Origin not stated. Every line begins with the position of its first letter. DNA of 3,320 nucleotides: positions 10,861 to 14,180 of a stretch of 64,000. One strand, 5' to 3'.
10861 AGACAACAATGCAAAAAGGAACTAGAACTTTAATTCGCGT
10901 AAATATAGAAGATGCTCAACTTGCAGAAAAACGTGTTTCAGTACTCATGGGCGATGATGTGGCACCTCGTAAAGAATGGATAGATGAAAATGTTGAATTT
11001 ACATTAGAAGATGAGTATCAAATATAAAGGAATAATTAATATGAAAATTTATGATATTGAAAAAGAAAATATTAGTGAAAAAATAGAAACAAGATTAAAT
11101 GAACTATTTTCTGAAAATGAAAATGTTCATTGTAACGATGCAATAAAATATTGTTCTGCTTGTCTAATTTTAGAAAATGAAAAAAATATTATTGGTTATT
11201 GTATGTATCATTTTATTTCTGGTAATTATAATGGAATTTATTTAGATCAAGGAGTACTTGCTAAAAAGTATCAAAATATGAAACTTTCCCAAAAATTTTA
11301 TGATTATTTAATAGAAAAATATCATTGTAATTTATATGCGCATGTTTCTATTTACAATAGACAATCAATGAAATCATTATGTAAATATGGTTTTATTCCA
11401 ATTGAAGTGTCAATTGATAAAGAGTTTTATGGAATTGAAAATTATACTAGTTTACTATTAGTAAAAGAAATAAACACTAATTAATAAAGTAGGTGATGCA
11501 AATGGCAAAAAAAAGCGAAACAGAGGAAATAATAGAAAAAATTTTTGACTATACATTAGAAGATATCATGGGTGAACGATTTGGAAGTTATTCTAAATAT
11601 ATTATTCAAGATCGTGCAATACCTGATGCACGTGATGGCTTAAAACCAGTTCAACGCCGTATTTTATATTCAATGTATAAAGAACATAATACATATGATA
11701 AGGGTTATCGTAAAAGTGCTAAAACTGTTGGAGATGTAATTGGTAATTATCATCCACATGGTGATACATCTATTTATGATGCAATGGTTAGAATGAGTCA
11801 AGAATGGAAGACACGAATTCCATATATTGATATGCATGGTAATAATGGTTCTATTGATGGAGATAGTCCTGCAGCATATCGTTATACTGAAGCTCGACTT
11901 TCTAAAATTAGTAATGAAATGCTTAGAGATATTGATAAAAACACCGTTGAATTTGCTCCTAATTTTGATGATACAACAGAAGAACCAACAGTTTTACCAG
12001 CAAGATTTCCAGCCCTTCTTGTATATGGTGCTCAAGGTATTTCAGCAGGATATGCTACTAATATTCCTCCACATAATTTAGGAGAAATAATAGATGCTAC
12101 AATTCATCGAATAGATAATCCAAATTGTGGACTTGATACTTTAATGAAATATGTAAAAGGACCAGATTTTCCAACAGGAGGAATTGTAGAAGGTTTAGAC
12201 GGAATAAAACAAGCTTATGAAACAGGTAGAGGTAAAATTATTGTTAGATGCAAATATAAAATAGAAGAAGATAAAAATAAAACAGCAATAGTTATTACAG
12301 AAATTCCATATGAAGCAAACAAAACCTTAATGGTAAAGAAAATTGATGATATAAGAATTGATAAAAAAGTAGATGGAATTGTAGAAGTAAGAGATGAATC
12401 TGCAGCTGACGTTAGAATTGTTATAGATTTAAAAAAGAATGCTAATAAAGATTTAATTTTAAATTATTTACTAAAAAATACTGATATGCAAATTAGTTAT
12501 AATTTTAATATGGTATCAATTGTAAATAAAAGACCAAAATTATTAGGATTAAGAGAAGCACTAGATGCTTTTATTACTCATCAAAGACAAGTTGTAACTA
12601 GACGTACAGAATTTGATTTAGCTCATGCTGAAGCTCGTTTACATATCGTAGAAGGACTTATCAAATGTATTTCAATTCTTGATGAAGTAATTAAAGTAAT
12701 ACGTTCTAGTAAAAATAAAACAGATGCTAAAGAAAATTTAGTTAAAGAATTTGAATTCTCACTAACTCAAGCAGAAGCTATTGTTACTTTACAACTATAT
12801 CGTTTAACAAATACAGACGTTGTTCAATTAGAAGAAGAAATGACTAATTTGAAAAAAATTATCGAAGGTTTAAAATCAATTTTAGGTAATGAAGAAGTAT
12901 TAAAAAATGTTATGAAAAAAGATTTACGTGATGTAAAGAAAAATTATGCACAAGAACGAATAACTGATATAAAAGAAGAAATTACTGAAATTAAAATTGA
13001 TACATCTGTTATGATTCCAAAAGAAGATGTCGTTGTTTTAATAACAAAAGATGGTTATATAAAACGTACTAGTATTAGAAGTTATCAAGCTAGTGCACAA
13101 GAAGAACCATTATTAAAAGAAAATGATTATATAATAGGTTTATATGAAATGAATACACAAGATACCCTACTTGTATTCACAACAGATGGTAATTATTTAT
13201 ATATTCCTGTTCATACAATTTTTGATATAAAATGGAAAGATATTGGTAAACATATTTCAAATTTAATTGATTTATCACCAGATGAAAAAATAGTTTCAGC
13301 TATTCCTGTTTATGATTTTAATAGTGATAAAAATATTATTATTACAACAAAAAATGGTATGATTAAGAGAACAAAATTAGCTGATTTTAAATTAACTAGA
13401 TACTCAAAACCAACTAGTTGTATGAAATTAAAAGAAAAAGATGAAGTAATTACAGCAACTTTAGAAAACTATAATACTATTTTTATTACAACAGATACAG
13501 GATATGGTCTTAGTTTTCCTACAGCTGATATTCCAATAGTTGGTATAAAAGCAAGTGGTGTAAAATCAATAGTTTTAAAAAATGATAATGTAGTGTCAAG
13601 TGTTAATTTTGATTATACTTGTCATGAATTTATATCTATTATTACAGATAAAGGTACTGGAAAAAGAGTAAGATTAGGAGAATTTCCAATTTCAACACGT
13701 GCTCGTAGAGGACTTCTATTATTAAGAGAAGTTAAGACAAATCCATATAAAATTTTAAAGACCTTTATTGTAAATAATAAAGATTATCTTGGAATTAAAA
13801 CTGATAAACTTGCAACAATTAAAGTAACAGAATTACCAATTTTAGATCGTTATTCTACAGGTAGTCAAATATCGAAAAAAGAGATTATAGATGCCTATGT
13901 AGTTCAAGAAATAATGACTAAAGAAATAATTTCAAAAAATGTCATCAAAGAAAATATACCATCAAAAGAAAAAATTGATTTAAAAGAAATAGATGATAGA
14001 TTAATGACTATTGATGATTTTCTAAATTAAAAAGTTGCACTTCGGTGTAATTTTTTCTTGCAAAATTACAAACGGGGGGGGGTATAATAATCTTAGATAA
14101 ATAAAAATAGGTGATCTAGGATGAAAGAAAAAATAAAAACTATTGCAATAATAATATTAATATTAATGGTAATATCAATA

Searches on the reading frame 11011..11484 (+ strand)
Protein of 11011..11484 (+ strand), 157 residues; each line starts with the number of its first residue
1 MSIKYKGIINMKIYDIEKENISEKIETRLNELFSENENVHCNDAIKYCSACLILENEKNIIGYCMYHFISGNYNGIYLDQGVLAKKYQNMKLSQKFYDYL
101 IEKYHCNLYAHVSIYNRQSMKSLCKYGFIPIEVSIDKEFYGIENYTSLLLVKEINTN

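Call 9: search_protein_families(library=ncbifam, proteins=[window:11011-11484:+], max_evalue=0.00001)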
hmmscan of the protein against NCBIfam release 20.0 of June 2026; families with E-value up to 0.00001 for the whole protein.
window:11011-11484:+ (157 aa): 0 families

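Call 81: search_protein_families(library=pfam, proteins=[window:11011-11484:+], max_evalue=0.001)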
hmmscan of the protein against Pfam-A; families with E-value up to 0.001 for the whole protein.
window:11011-11484:+ (157 aa): 1 family
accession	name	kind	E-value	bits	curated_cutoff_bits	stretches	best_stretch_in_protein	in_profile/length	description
PF00583.31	Acetyltransf_1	-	1.1e-05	26.1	20.7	1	35-128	23-116/116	Acetyltransferase (GNAT) family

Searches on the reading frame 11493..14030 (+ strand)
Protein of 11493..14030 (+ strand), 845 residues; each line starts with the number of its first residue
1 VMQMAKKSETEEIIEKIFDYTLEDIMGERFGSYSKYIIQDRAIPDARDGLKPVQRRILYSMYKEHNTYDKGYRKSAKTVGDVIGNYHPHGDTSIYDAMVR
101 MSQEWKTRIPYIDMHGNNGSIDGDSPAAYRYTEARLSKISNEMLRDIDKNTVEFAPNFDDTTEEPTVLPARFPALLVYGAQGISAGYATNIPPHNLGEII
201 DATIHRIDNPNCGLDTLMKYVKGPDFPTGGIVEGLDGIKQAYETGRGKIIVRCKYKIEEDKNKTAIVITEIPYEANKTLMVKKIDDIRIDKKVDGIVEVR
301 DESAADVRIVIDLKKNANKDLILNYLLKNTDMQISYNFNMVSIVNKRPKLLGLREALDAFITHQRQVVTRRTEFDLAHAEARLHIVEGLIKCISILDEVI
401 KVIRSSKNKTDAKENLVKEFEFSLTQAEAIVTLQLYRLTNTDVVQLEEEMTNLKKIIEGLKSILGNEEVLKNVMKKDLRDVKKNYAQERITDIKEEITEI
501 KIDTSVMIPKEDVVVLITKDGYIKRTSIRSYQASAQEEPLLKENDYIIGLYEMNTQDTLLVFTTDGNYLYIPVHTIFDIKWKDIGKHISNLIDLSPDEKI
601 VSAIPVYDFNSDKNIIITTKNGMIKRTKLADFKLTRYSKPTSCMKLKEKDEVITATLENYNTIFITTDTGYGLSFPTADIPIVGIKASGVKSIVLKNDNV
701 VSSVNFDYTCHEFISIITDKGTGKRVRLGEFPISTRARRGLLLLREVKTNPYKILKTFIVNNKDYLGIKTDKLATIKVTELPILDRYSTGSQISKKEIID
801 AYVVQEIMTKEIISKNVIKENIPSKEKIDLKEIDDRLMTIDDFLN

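Call 9: search_protein_families(library=ncbifam, proteins=[window:11493-14030:+], max_evalue=0.00001)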
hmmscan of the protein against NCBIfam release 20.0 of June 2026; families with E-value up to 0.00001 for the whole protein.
window:11493-14030:+ (845 aa): 10 families
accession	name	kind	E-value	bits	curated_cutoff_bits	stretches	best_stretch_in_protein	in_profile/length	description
TIGR01061.1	parC_Gpos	equivalog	0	1015.3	813.25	1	17-751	1-736/737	DNA topoisomerase IV subunit A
NF004044.1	PRK05561.1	subfamily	1.2e-258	860.6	654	1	22-750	2-734/738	DNA topoisomerase (ATP-hydrolyzing)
NF004043.1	PRK05560.1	equivalog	5.8e-249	828.2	902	1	19-796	4-786/798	DNA gyrase subunit A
TIGR01063.1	gyrA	equivalog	2e-243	809.9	877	1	19-796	3-786/800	DNA topoisomerase (ATP-hydrolyzing) subunit A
NF010586.0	PRK13979.1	equivalog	8.2e-228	758.7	1475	2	16-659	12-666/957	DNA topoisomerase IV subunit A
NF038098.1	GyrA_w_intein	exception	2.4e-168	562.3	1850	2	132-766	538-1182/1232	intein-containing DNA gyrase subunit A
TIGR01062.1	parC_Gneg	equivalog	7.3e-148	493.8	628.9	1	21-699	5-674/735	DNA topoisomerase IV subunit A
NF009397.0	PRK12758.1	equivalog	7e-70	236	780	1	9-574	10-537/870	DNA gyrase/topoisomerase IV subunit A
NF007209.0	PRK09631.1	equivalog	4.7e-67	227.1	644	1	22-574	4-516/635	DNA topoisomerase IV subunit A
NF007208.0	PRK09630.1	equivalog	1.5e-44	152.8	598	1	23-485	5-452/479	DNA topoisomerase IV subunit A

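Call 92: find_encoding_contigs(protein=window:11502-14030:+, flank=10000, max_places=10)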
Protein window:11502-14030:+ (842 aa): 4 contigs read that carry it; 1 place shown.
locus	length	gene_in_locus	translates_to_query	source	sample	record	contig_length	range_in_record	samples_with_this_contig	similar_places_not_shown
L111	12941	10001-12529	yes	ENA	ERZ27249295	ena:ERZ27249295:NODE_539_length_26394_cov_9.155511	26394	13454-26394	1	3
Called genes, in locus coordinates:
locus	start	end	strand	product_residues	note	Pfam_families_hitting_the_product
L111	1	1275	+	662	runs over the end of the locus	PF00456:Transketolase_N, PF13292:DXP_synthase_N (faint), PF02779:Transket_pyr, PF22613:Transketolase_C_1, PF02780:Transketolase_C (weak)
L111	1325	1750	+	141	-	PF10747:SirA (weak)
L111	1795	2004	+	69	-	PF03672:UPF0154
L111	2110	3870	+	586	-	PF01541:GIY-YIG, PF27096:UvrC_M, PF02151:UVR (weak), PF22920:UvrC_RNaseH, PF08459:UvrC_RNaseH_dom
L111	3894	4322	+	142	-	PF07963:N_methyl (weak)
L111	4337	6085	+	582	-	PF02518:HATPase_c, PF13589:HATPase_c_3, PF01119:DNA_mis_repair, PF08676:MutL_C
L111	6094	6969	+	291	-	PF01745:IPT, PF01715:IPPT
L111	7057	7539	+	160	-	-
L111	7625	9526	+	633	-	PF02518:HATPase_c, PF00204:DNA_gyraseB, PF01751:Toprim, PF00986:DNA_gyraseB_C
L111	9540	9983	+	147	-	PF00583:Acetyltransf_1 (weak)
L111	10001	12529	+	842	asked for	PF00521:DNA_topoisoIV, PF03989:DNA_gyraseA_C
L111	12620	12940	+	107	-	?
